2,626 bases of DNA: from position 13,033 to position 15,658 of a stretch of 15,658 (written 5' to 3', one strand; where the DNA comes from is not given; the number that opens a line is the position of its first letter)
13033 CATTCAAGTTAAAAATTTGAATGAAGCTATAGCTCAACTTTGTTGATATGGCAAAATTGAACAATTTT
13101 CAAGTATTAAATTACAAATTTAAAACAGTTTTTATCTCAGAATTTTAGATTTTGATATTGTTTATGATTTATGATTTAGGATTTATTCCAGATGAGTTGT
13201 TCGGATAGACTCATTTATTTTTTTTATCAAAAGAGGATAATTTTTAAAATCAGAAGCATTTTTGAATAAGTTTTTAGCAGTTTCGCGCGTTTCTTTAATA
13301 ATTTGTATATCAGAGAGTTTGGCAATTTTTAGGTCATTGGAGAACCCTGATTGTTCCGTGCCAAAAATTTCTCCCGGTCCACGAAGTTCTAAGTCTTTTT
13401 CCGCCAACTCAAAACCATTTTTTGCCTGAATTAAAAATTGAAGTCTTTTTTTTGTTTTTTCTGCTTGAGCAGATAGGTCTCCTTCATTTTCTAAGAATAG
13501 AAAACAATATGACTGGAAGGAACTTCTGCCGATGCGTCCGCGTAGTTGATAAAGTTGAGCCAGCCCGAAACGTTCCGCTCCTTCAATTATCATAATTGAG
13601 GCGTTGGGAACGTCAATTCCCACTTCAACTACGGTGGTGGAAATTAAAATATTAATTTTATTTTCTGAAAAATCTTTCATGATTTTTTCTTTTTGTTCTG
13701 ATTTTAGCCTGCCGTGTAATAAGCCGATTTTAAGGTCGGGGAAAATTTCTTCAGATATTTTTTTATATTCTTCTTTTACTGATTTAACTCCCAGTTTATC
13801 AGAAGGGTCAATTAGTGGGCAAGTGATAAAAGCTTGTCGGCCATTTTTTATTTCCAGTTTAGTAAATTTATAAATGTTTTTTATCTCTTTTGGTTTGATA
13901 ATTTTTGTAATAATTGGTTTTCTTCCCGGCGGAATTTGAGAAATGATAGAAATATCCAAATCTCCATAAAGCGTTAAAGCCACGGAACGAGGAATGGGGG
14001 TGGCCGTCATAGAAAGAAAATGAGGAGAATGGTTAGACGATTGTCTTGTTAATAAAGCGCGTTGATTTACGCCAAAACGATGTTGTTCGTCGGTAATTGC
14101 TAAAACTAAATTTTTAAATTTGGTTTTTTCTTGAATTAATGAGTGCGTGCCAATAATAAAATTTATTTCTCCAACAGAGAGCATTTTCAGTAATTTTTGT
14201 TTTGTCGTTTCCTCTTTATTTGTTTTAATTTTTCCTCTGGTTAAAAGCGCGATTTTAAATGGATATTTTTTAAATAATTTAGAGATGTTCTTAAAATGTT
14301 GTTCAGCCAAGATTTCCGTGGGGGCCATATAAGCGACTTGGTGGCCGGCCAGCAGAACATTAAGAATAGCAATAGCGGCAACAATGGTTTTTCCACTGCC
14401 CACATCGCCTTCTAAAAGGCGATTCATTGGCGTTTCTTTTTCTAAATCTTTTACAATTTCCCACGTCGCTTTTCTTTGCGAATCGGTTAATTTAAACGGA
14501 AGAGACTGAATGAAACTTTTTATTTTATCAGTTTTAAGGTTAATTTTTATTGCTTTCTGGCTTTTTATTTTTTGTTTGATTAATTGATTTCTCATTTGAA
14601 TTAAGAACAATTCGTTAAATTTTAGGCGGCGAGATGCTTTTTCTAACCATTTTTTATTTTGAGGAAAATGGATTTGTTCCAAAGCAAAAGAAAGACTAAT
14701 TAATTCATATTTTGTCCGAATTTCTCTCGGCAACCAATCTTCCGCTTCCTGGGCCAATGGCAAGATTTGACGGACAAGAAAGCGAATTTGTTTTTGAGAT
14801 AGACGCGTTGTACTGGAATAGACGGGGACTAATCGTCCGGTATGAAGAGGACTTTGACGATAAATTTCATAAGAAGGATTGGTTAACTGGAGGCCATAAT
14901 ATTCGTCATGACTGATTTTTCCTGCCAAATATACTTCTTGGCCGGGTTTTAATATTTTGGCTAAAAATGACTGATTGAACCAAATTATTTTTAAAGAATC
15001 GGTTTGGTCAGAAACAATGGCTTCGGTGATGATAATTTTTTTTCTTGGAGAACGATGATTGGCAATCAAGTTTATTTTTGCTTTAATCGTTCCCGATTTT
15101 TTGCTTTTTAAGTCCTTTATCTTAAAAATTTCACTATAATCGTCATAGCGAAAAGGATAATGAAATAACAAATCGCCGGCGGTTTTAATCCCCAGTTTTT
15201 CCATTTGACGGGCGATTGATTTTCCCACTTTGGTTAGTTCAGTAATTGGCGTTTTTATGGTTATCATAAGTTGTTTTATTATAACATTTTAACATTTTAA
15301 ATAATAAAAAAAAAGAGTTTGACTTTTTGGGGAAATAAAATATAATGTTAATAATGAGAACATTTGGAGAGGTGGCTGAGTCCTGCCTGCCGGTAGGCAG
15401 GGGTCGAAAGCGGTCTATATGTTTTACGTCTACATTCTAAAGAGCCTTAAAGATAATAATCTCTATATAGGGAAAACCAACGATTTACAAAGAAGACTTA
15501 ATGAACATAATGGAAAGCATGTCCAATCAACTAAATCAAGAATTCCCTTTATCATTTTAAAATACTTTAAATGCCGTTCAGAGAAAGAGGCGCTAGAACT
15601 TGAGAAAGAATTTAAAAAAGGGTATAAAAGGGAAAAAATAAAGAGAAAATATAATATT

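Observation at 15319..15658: Strong promoter driving a tRNA-Ser-like 5' fragment with a D-loop hairpin insertion, running directly into a GIY-YIG nuclease ORF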

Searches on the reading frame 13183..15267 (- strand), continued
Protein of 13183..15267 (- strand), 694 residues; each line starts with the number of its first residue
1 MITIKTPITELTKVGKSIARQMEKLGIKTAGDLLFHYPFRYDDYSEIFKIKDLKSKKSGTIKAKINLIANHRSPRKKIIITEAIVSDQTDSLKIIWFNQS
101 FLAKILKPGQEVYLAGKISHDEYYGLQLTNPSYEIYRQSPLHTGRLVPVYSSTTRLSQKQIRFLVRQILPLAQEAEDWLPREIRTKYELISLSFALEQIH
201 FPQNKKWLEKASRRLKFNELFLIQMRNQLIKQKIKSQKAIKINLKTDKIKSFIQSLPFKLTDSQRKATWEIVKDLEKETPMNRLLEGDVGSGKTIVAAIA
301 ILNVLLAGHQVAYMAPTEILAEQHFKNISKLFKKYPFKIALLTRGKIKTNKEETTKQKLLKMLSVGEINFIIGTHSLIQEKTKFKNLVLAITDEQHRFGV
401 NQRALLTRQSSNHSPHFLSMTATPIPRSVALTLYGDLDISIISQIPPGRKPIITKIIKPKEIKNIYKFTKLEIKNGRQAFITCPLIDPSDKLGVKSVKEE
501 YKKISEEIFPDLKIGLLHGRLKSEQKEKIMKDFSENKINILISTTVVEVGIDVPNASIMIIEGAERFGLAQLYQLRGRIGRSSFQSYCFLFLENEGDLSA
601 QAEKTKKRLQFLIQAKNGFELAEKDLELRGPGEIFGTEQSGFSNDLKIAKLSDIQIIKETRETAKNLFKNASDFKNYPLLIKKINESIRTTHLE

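Call 46: find_encoding_contigs(protein=P0110, flank=3000, max_places=2)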
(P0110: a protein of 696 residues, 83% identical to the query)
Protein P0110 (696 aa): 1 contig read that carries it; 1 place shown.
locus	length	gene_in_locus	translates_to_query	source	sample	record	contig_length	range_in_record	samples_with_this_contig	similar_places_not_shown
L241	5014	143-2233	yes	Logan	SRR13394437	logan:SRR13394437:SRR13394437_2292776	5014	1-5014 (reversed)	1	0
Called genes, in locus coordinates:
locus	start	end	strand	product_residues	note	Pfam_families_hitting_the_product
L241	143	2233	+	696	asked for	PF17191:RecG_wedge, PF04851:ResIII, PF00270:DEAD, PF22590:Cas3-like_C_2 (faint), PF00271:Helicase_C, PF19833:RecG_dom3_C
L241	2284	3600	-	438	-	PF18073:Zn_ribbon_LapB, PF13481:AAA_25, PF03796:DnaB_C, PF06745:ATPase, PF23442:DUF7125, PF00004:AAA (weak), PF13541:ChlI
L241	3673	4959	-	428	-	PF26550:Tricorn_2nd (faint), PF26549:Tricorn_N (faint), PF07676:PD40 (faint)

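Call 47: find_encoding_contigs(protein=P0114, flank=3000, max_places=2)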
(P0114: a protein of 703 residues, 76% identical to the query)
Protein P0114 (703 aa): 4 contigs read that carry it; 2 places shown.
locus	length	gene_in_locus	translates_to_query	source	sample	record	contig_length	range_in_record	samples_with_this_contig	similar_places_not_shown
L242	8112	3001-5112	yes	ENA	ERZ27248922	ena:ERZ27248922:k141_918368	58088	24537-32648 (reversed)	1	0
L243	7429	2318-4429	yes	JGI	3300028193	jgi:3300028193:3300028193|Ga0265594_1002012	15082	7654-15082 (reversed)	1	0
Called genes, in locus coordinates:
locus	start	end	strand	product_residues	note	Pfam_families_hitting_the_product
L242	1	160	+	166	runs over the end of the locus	PF05198:IF3_N, PF00707:IF3_C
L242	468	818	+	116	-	PF00453:Ribosomal_L20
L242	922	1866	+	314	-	PF14528:LAGLIDADG_3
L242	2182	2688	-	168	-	PF18923:DUF5673 (weak)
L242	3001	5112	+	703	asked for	PF17191:RecG_wedge, PF04851:ResIII, PF00270:DEAD, PF00271:Helicase_C, PF22590:Cas3-like_C_2 (faint), PF19833:RecG_dom3_C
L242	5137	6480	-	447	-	PF18073:Zn_ribbon_LapB, PF13481:AAA_25, PF03796:DnaB_C, PF06745:ATPase, PF00004:AAA (weak), PF13541:ChlI, PF05362:Lon_C (weak)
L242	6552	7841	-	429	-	PF26549:Tricorn_N (faint)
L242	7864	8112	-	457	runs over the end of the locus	PF18895:T4SS_pilin (weak)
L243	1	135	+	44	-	?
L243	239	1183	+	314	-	PF14528:LAGLIDADG_3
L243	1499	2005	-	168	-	PF18923:DUF5673 (weak)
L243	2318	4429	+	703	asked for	PF17191:RecG_wedge, PF04851:ResIII, PF00270:DEAD, PF00271:Helicase_C, PF22590:Cas3-like_C_2 (faint), PF19833:RecG_dom3_C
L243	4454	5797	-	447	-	PF18073:Zn_ribbon_LapB, PF13481:AAA_25, PF03796:DnaB_C, PF06745:ATPase, PF00004:AAA (weak), PF13541:ChlI, PF05362:Lon_C (weak)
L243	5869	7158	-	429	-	PF26549:Tricorn_N (faint)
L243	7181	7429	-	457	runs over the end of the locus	PF18895:T4SS_pilin (weak)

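Call 48: find_encoding_contigs(protein=P0115, flank=3000, max_places=2)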
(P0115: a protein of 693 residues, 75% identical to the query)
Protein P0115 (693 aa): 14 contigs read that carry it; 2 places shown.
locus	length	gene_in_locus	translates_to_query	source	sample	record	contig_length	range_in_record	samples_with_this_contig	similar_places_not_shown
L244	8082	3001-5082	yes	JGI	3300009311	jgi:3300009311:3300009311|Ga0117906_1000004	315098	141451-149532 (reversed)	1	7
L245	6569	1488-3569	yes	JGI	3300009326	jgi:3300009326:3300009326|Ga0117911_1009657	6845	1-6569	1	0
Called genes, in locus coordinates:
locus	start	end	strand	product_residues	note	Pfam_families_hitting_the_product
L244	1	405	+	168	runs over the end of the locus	PF05198:IF3_N, PF00707:IF3_C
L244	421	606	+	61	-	-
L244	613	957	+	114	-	PF00453:Ribosomal_L20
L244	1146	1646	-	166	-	-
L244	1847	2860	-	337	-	-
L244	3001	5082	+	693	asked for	PF17191:RecG_wedge, PF04851:ResIII, PF00270:DEAD, PF00271:Helicase_C, PF22590:Cas3-like_C_2 (weak), PF19833:RecG_dom3_C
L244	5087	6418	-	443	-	PF18073:Zn_ribbon_LapB, PF03796:DnaB_C (faint), PF13481:AAA_25, PF06745:ATPase (weak), PF13401:AAA_22 (faint), PF13541:ChlI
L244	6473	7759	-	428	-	-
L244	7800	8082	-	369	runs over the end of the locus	PF18895:T4SS_pilin (weak)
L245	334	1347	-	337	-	-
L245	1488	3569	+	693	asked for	PF17191:RecG_wedge, PF04851:ResIII, PF00270:DEAD, PF00271:Helicase_C, PF22590:Cas3-like_C_2 (weak), PF19833:RecG_dom3_C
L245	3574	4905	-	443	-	PF18073:Zn_ribbon_LapB, PF03796:DnaB_C (faint), PF13481:AAA_25, PF06745:ATPase (weak), PF13401:AAA_22 (faint), PF13541:ChlI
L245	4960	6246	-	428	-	-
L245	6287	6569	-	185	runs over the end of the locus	?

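Call 53: search_solved_structures(query=A1, max_evalue=0.01, show_alignments=2)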
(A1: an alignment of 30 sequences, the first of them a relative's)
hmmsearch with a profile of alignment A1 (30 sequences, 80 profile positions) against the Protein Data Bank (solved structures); distinct sequences matched with E-value up to 0.01: 8.
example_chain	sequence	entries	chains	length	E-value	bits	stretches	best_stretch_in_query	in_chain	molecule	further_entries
1zg2_A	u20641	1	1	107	5.8e-15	58.4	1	2-73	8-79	Hypothetical UPF0213 protein BH0048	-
1ywl_A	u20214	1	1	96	1.2e-13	54.1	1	2-72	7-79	Hypothetical UPF0213 protein EF2693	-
7cq2_A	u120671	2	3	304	1.3e-07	34.8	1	2-77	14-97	Structure-specific endonuclease subunit SLX1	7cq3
7wme_A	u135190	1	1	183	3.1e-07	33.6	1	2-72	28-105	Structure-specific endonuclease subunit SLX1 homolog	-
7cq4_A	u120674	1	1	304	1.3e-06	31.6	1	2-77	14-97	Structure-specific endonuclease subunit SLX1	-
4xlg_A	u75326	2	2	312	1.7e-06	31.3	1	4-77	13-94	Structure-specific endonuclease subunit SLX1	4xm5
6seh_C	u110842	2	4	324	1.1e-05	28.7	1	2-48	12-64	Structure-specific endonuclease subunit SLX1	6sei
1mk0_A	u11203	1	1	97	0.0039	20.5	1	4-47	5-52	Intron-associated endonuclease 1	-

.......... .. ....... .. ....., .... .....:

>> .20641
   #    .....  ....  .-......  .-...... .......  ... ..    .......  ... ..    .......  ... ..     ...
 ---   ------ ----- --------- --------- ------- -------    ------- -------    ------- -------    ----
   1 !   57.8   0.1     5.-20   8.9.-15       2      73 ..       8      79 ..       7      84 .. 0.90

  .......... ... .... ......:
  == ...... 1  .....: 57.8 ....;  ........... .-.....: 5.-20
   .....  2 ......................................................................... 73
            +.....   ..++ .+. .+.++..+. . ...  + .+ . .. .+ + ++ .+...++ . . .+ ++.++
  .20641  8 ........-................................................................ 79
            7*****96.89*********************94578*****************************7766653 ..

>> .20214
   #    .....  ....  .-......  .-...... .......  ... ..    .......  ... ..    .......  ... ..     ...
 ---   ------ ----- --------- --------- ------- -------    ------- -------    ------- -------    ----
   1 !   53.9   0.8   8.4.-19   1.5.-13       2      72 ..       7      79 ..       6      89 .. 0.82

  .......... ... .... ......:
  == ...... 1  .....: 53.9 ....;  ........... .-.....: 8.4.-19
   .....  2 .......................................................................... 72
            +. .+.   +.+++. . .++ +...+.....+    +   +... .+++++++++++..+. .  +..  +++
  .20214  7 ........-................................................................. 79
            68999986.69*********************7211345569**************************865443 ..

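Call 54: search_protein_families(library=ncbifam, proteins=[P0001], max_evalue=0.01)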
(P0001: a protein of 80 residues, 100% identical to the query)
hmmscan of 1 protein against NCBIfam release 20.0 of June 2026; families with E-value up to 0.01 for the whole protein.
P0001 (80 aa): 5 families
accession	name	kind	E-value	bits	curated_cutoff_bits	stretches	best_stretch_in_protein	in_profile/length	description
NF011261.0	PRK14667.1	equivalog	2.9e-05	22.8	818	1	4-72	19-89/567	excinuclease ABC subunit C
NF005906.0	PRK07883.1-4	equivalog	9.6e-05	20.9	495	1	4-62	218-280/563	DEDD exonuclease domain-containing protein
TIGR01453.1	grpIintron_endo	subfamily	0.00018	21.6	56.05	1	4-48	4-48/215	group I intron endonuclease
TIGR00194.1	uvrC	equivalog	0.00029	19.7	285.45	1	4-70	14-82/574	excinuclease ABC subunit UvrC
NF005905.0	PRK07883.1-3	equivalog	0.0073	14.9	508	1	4-30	229-255/581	DEDD exonuclease domain-containing protein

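Call 55: search_protein_families(library=phrogs, proteins=[P0001], max_evalue=0.001)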
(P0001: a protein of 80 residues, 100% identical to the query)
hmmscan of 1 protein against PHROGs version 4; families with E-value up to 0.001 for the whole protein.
P0001 (80 aa): 4 families
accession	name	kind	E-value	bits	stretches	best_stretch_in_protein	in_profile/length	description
phrog_5123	-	DNA, RNA and nucleotide metabolism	3.7e-06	27.9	1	1-40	1-40/152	homing endonuclease with GIY-YIG motif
phrog_314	-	DNA, RNA and nucleotide metabolism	1.8e-05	24.9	1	1-80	178-262/574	homing endonuclease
phrog_681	-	DNA, RNA and nucleotide metabolism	3.2e-05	23.7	1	3-74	441-509/576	endonuclease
phrog_35456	-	unknown function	5.4e-05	24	1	2-40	7-46/189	-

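Call 58: find_related_loci(query=A1, collection=viral_contigs, flank=1500)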
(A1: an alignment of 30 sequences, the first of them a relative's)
Query A1 (80 aa) in viral_contigs; peptide patterns used: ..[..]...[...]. (x = any residue, [..] = any of these).
129 stretches matched a pattern; 1 encode a relative of the query (tblastn E <= 1e-3); 1 distinct loci.
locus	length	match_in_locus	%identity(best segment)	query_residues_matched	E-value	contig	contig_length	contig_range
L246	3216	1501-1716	36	1-71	8e-11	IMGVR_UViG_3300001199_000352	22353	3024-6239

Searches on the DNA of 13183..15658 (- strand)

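Call 5: search_rna_families(source=window, start=15200, end=15658, threshold=evalue, max_evalue=10, show_alignments=3)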
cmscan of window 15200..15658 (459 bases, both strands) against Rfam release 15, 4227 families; matches with E-value up to 10: 3.
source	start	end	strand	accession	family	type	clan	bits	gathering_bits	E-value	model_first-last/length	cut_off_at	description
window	15490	15570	-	RF00689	MIR390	Gene; miRNA;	-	15.3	77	3.8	1-121/121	no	MIR390 microRNA precursor family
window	15446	15560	-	RF01295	SCARNA7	Gene; snRNA; snoRNA; scaRNA;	-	8.5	65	5.6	1-330/330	no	Small Cajal body-specific RNA 7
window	15260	15296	-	RF02350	psRNA6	Gene; sRNA;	-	8.2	60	7.4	1-333/333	no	Nitrosomonas sRNA psRNA6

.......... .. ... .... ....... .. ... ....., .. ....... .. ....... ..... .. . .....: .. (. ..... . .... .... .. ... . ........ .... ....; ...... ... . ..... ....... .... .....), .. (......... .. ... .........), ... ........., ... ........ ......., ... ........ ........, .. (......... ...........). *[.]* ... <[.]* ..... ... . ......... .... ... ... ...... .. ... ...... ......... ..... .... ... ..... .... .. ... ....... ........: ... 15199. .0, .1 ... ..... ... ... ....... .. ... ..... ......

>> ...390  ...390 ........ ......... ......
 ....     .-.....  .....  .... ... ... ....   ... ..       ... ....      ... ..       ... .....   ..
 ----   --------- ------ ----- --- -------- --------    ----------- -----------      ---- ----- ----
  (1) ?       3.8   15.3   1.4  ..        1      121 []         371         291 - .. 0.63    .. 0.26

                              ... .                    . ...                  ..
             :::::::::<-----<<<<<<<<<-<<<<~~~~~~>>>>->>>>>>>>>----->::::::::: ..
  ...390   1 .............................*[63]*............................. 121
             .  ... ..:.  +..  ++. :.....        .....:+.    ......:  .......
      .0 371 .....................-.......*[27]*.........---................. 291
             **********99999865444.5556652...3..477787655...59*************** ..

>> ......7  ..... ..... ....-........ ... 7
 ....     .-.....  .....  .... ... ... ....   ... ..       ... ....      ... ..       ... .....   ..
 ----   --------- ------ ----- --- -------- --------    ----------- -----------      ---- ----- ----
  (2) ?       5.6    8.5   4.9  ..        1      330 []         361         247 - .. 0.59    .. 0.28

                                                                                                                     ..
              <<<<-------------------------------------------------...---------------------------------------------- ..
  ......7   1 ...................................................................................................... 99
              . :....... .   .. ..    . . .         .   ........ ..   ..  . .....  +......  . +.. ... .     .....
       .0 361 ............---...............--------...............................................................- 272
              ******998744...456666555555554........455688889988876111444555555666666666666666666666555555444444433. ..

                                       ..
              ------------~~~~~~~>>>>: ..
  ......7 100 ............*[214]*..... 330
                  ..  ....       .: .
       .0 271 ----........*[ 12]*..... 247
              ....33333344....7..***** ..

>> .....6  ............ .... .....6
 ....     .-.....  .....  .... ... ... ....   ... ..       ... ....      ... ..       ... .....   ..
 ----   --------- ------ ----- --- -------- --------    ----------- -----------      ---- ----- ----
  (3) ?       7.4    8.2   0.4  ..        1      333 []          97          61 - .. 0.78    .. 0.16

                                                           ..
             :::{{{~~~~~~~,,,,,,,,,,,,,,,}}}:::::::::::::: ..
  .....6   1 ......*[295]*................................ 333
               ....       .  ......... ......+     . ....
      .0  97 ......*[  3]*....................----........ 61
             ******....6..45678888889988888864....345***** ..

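Call 11: search_rna_families(source=L001, threshold=gathering)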
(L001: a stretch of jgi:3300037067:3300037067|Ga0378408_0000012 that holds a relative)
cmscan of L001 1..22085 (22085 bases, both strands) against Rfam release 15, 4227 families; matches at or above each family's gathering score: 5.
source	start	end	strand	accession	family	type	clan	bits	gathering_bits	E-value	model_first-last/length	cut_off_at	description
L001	3572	3919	+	RF00023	tmRNA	Gene;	CL00001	135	47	4.2e-53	1-374/374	no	transfer-messenger RNA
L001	5009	5082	+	RF00005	tRNA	Gene; tRNA;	CL00001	67.9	29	4.1e-13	1-71/71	no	tRNA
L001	8128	8199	-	RF00005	tRNA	Gene; tRNA;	CL00001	64.4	29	3.8e-12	1-71/71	no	tRNA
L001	9471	9561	-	RF00005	tRNA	Gene; tRNA;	CL00001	62.1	29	1.6e-11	1-71/71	no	tRNA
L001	8999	9085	-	RF00005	tRNA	Gene; tRNA;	CL00001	56.7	29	4.8e-10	1-71/71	no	tRNA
